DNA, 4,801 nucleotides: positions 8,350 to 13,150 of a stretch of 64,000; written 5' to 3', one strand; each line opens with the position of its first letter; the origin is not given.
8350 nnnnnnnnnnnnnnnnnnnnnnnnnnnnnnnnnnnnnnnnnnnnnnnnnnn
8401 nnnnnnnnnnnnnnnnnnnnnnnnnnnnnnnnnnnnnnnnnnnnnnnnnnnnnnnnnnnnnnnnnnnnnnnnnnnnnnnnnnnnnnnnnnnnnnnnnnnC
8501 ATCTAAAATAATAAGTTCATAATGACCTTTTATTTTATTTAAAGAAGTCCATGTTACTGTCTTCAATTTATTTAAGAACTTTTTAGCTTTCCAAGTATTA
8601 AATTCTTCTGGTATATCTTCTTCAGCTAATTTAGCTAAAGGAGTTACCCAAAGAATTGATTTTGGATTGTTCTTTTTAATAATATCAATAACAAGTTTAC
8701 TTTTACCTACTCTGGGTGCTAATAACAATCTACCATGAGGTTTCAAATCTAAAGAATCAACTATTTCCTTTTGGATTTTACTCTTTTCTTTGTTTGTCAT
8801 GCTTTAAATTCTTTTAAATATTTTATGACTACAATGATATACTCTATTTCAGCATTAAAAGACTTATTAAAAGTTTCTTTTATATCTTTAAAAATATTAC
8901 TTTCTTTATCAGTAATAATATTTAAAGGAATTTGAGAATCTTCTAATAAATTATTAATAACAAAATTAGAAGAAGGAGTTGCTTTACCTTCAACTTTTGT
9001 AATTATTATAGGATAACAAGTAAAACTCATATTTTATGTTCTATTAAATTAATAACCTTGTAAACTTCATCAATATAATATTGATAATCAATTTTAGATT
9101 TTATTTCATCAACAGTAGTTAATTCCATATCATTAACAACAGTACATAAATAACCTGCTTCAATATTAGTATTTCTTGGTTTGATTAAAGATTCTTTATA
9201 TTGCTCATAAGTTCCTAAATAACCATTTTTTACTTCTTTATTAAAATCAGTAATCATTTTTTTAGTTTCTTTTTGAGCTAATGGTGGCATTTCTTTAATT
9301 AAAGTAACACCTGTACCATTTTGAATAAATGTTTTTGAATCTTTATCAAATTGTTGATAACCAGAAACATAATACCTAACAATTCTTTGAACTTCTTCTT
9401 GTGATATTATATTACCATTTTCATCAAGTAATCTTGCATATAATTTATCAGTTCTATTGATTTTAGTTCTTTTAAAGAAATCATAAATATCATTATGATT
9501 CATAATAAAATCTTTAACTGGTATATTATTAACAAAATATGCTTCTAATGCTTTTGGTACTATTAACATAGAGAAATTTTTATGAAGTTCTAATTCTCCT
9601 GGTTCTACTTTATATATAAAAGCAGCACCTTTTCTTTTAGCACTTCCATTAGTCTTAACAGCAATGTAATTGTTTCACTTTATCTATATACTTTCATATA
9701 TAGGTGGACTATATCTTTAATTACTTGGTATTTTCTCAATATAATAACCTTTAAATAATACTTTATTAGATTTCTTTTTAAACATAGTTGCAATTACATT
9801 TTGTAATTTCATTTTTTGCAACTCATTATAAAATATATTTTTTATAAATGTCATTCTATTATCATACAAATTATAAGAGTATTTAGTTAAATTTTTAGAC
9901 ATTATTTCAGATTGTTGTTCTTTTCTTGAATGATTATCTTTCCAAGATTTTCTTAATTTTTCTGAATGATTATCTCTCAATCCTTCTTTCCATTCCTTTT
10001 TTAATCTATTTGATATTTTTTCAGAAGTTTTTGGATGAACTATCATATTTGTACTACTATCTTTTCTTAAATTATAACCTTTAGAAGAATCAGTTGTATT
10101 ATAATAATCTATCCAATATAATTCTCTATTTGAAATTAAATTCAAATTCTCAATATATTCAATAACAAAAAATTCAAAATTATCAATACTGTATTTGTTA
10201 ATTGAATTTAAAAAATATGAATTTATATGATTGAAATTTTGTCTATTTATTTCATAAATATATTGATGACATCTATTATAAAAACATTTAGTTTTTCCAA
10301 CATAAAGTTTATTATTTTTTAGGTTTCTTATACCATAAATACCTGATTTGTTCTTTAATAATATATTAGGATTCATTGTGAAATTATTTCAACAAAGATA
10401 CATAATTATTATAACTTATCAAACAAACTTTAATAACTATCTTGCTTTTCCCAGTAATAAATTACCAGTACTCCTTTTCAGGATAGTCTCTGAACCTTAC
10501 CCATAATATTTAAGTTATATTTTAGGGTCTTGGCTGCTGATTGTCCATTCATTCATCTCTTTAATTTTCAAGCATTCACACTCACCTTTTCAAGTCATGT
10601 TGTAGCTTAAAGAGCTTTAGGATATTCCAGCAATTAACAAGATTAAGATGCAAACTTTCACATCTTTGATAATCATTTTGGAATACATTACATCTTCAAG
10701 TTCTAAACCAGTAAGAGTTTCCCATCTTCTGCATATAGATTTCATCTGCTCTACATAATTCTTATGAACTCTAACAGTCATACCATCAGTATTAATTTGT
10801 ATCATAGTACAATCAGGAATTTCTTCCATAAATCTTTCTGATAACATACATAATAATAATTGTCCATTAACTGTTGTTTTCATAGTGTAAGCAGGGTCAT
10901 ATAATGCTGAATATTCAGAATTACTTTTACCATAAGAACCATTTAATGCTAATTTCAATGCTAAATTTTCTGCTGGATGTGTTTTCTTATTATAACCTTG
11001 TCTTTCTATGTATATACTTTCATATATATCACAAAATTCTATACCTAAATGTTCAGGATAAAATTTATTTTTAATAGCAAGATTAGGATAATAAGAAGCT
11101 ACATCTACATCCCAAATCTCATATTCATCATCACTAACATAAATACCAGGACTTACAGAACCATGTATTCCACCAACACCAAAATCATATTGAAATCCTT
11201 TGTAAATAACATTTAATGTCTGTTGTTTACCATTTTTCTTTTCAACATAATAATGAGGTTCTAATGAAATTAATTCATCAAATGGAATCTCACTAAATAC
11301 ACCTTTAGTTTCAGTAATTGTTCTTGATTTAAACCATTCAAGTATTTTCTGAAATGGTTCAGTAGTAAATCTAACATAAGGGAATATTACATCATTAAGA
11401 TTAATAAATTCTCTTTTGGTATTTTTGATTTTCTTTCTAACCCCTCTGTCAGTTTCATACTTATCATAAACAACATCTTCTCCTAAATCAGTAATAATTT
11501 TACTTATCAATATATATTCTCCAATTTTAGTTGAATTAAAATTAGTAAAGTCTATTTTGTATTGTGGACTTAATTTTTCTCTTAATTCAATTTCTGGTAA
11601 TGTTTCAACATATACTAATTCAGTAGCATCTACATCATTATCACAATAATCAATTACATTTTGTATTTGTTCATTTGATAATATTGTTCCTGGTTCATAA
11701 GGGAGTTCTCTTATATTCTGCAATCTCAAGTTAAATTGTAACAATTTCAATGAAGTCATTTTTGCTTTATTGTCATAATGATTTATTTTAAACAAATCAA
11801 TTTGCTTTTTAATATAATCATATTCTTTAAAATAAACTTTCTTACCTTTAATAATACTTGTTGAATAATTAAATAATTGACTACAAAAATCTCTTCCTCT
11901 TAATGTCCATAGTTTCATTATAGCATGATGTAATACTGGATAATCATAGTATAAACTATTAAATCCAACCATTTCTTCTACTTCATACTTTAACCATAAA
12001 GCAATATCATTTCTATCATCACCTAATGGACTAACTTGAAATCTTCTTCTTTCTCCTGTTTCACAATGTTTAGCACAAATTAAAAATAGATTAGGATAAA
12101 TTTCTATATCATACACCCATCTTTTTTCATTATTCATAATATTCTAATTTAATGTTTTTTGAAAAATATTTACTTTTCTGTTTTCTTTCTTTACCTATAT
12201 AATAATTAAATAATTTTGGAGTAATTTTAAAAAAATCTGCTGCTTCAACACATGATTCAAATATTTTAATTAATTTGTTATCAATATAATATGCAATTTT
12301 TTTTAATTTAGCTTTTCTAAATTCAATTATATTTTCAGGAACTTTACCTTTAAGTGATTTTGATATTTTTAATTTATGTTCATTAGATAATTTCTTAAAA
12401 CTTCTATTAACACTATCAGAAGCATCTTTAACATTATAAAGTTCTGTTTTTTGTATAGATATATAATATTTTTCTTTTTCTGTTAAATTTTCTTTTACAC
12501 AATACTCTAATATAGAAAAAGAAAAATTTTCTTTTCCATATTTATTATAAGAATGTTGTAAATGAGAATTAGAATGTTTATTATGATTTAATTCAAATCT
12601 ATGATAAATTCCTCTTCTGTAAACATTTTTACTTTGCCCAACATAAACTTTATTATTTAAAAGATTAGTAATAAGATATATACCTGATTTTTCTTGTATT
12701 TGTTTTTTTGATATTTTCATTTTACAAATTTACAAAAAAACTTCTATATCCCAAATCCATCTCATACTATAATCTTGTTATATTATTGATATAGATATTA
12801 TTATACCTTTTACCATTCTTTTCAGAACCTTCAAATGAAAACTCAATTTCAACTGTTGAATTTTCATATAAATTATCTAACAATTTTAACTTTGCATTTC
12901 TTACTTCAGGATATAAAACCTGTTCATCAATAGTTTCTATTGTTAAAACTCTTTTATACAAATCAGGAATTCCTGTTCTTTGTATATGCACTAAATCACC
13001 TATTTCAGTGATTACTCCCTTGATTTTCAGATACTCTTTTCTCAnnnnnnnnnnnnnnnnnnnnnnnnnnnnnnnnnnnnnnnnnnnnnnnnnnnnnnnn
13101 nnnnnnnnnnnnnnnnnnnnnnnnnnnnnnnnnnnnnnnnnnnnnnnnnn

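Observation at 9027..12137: phi29-like family-B DNA polymerase interrupted by an intron with a GIY-YIG HEG between motif C and the KxY region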

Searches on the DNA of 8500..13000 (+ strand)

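Call 5: search_rna_families(source=window, start=8500, end=13000, threshold=evalue, max_evalue=1, show_alignments=3)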
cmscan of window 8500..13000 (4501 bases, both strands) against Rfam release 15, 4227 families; matches with E-value up to 1: 0.
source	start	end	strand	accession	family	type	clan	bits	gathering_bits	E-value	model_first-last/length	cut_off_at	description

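Call 10: search_dna_similar(query=window:9027-12137:+, collection=phages, mode=distant)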
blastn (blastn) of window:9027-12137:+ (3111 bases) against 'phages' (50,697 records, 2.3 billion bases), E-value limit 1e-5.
Records with a match: 312; places in all: 315; records where one place covers at least 80% of the query: 0.
Best place of each record, by identity: 80-90% 12; 60-80% 300.
By first word of the organism name: Rheinheimera 115; Vibrio 93; Flavobacterium 29; Staphylococcus 11; Pseudomonas 10; Enterococcus 10; Lactococcus 10; Proteus 5; Acinetobacter 4; uncultured 3; and 13 more.
By host as written in the record: Rheinheimera sp. BAL341 115; - 69; Vibrio cholerae 25; Flavobacterium psychrophilum 950106-1/1 12; Lactococcus lactis 10; Pseudomonas aeruginosa 5; Enterococcus faecalis 5; Vibrio cholerae O1 5; and 42 more.
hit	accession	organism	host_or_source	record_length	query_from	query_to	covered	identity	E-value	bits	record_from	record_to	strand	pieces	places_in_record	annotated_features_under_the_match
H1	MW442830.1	Flavobacterium phage FPSV-D18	Flavobacterium psychrophilum FPS-D8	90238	14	3093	64%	69.6%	3e-114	820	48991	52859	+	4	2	record has no annotation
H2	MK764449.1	Flavobacterium phage FPSV-S29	Flavobacterium psychrophilum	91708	14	3093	64%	69.2%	1e-112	770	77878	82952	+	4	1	putative DNA polymerase (x2) | catalytic GIY-YIG endonuclease domain protein | hypothetical protein (x5)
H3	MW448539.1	Flavobacterium phage FPSV-D24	Flavobacterium psychrophilum strain ...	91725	14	3093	64%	69.2%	1e-112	770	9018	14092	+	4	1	record has no annotation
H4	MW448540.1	Flavobacterium phage FPSV-D25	Flavobacterium psychrophilum strain ...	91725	14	3093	64%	69.2%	1e-112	770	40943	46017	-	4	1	record has no annotation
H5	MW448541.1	Flavobacterium phage FPSV-D27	Flavobacterium psychrophilum strain ...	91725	14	3093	64%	69.2%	1e-112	770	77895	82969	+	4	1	record has no annotation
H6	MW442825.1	Flavobacterium phage FPSV-D5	Flavobacterium psychrophilum FPS-D15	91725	14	3093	64%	69.2%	1e-112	770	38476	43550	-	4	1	record has no annotation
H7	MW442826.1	Flavobacterium phage FPSV-D9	Flavobacterium psychrophilum FPS-D15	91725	14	3093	64%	69.2%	1e-112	770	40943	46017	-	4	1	record has no annotation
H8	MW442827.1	Flavobacterium phage FPSV-D12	Flavobacterium psychrophilum FPS-D2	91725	14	3093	64%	69.2%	1e-112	770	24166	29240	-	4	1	record has no annotation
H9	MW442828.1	Flavobacterium phage FPSV-D13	Flavobacterium psychrophilum FPS-D10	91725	14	3093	64%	69.2%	1e-112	770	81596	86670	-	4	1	record has no annotation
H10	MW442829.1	Flavobacterium phage FPSV-D16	Flavobacterium psychrophilum FPS-D10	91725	14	3093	64%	69.2%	1e-112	770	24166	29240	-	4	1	record has no annotation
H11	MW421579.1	Flavobacterium phage FPSV-D1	Flavobacterium psychrophilum strain ...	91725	14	3093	64%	69.2%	1e-112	770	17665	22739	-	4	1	record has no annotation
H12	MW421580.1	Flavobacterium phage FPSV-D7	Flavobacterium psychrophilum strain ...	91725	14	3093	64%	69.2%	1e-112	770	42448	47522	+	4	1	record has no annotation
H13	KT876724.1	Flavobacterium phage FpV4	Flavobacterium psychrophilum 950106-1/1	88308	14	3093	65%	67.7%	5e-131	625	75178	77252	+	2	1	DNA polymerase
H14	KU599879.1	Flavobacterium phage Fpv3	Flavobacterium psychrophilum 950106-1/1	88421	14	3093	65%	67.7%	5e-131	625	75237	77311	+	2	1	DNA polymerase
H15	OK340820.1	Flavobacterium phage FpV4-1.1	Flavobacterium psychrophilum 020612-2/1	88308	14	3093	65%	67.7%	5e-131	625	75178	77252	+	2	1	record has no annotation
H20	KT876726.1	Flavobacterium phage FpV21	Flavobacterium psychrophilum 950106-1/1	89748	14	3093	59%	68.4%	1e-112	648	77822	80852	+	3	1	putative DNA polymerase (x2) | hypothetical protein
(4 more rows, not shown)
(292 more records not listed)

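Call 13: get_annotated_region(hit=H2, flank=1500)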
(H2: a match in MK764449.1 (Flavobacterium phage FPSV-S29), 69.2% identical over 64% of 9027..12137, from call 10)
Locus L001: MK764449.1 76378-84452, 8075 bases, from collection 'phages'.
description: Flavobacterium phage FPSV-S29, complete genome.
organism: Flavobacterium phage FPSV-S29 (NCBI taxid 2575350)
taxonomy: Viruses; Duplodnaviria; Heunggongvirae; Uroviricota; Caudoviricetes; Fipvunavirus
host: Flavobacterium psychrophilum; source: -; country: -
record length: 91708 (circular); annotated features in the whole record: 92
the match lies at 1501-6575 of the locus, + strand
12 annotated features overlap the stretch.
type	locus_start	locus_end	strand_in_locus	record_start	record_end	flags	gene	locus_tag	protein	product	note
CDS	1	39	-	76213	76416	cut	-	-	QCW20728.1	hypothetical protein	unknown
CDS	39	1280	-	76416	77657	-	-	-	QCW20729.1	hypothetical protein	unknown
CDS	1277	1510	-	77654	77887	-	-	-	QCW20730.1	hypothetical protein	unknown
CDS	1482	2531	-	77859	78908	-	-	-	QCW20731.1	putative DNA polymerase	DNA polymerase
CDS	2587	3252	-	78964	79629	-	-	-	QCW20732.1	hypothetical protein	unknown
CDS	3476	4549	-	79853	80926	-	-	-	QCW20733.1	putative DNA polymerase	DNA polymerase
CDS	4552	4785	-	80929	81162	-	-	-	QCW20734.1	hypothetical protein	unknown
CDS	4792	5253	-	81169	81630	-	-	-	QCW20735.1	hypothetical protein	unknown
CDS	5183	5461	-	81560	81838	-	-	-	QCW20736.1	hypothetical protein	unknown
CDS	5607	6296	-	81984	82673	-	-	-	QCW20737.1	catalytic GIY-YIG endonuclease domain protein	endonuclease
CDS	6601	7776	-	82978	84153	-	-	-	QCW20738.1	hypothetical protein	unknown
CDS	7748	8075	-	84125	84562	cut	-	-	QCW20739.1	hypothetical protein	unknown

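Call 14: get_annotated_region(hit=H20, flank=1500)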
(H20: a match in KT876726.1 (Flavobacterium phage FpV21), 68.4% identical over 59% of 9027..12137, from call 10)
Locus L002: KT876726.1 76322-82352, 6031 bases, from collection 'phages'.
description: Flavobacterium phage FpV21, complete genome.
organism: Flavobacterium phage FpV21 (NCBI taxid 1740107)
taxonomy: Viruses; Duplodnaviria; Heunggongvirae; Uroviricota; Caudoviricetes; Fipvunavirus
host: Flavobacterium psychrophilum 950106-1/1; source: -; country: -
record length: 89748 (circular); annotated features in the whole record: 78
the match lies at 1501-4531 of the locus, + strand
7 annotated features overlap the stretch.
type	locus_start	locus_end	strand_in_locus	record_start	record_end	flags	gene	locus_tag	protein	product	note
CDS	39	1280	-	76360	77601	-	-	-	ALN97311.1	hypothetical protein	-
CDS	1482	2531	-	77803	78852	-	-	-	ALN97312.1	putative DNA polymerase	-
CDS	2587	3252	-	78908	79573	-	-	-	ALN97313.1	hypothetical protein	-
CDS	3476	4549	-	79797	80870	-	-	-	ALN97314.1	putative DNA polymerase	-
CDS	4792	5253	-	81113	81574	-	-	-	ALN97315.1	hypothetical protein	-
CDS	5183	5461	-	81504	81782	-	-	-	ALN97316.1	hypothetical protein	-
CDS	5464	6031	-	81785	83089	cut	-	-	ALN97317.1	hypothetical protein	-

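Call 15: get_annotated_region(hit=H13, flank=1500)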
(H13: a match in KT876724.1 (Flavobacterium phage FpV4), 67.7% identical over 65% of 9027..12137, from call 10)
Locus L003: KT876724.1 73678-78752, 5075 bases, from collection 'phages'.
description: Flavobacterium phage FpV4, complete genome.
organism: Flavobacterium phage FpV4 (NCBI taxid 1740108)
taxonomy: Viruses; Duplodnaviria; Heunggongvirae; Uroviricota; Caudoviricetes; Fipvunavirus; Fipvunavirus Fpv4
host: Flavobacterium psychrophilum 950106-1/1; source: -; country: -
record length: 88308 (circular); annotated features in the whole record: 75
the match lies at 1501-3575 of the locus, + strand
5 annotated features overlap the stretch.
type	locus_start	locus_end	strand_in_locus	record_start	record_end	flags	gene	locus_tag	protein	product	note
CDS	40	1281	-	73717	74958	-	-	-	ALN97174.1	hypothetical protein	-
CDS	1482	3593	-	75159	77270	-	-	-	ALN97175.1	DNA polymerase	-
CDS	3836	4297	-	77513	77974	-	-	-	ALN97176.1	hypothetical protein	-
CDS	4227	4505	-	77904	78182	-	-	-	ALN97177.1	hypothetical protein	-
CDS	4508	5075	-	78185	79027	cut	-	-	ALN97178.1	hypothetical protein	-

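Call 16: search_rna_families(sources=[L001, L002], threshold=evalue, max_evalue=1)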
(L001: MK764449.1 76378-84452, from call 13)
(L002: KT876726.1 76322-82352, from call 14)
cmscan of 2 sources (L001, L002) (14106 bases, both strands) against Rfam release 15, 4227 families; matches with E-value up to 1: 0.
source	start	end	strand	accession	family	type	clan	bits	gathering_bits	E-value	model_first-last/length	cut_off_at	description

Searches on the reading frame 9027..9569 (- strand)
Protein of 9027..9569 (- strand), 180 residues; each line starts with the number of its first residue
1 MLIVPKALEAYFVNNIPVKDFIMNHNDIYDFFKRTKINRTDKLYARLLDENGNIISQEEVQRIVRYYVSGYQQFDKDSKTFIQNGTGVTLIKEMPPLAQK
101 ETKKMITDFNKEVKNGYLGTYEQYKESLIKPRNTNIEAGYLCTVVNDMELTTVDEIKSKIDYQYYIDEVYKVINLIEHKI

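Call 3: search_protein_families(library=pfam, proteins=[window:9027-9569:-], max_evalue=0.01)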
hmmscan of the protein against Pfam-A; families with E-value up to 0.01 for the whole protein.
window:9027-9569:- (180 aa): 0 families

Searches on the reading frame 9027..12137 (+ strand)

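Call 63: search_protein_families(library=pfam, proteins=[L002:2587-3252:-, L001:5607-6296:-], max_evalue=0.01)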
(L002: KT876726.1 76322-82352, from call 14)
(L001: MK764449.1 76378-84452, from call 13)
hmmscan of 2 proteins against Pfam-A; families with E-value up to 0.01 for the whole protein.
L002:2587-3252:- (221 aa): 1 family
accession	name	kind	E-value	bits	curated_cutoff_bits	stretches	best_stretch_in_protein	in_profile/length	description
PF01541.30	GIY-YIG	-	4.6e-10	40.1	22.6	1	12-98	2-75/78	GIY-YIG catalytic domain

L001:5607-6296:- (229 aa): 0 families

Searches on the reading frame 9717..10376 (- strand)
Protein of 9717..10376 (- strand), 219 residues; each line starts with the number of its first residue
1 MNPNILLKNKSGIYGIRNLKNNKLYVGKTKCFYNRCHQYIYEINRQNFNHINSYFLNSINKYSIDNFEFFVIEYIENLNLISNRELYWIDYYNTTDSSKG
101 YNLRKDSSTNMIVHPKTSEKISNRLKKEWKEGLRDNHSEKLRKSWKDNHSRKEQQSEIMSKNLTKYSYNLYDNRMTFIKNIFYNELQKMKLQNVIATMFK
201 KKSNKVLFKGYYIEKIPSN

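Call 3: search_protein_families(library=pfam, proteins=[window:9717-10376:-], max_evalue=0.01)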
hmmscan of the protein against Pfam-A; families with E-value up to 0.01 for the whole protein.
window:9717-10376:- (219 aa): 1 family
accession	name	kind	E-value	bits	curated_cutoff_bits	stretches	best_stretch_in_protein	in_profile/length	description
PF01541.30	GIY-YIG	-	3.2e-07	31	22.6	1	11-99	2-75/78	GIY-YIG catalytic domain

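Call 30: search_protein_families(library=phrogs, proteins=[window:9717-10376:-], max_evalue=0.001)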
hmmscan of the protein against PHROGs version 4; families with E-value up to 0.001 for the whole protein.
window:9717-10376:- (219 aa): 4 families
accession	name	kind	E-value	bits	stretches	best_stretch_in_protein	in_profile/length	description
phrog_314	-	DNA, RNA and nucleotide metabolism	1.3e-17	65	1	8-188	176-358/574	homing endonuclease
phrog_7168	-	DNA, RNA and nucleotide metabolism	2.8e-17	64.1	1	11-207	2-197/284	homing endonuclease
phrog_5123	-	DNA, RNA and nucleotide metabolism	5.5e-09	37.1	1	13-123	4-108/152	homing endonuclease with GIY-YIG motif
phrog_19446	-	DNA, RNA and nucleotide metabolism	5.9e-08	33.5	1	13-140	4-128/254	homing endonuclease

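Call 56: search_solved_structures(query=window:9717-10376:-, max_evalue=1, show_alignments=1)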
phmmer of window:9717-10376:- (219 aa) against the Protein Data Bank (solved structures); distinct sequences matched with E-value up to 1: 3.
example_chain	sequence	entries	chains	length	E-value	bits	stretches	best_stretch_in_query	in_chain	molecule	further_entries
1ln0_A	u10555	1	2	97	5.7e-07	32.7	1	10-104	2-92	intron-associated endonuclease 1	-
1mk0_A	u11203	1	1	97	5.9e-07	32.7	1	10-104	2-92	Intron-associated endonuclease 1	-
4hde_A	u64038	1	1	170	0.27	14.2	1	44-92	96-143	SCO1/SenC family lipoprotein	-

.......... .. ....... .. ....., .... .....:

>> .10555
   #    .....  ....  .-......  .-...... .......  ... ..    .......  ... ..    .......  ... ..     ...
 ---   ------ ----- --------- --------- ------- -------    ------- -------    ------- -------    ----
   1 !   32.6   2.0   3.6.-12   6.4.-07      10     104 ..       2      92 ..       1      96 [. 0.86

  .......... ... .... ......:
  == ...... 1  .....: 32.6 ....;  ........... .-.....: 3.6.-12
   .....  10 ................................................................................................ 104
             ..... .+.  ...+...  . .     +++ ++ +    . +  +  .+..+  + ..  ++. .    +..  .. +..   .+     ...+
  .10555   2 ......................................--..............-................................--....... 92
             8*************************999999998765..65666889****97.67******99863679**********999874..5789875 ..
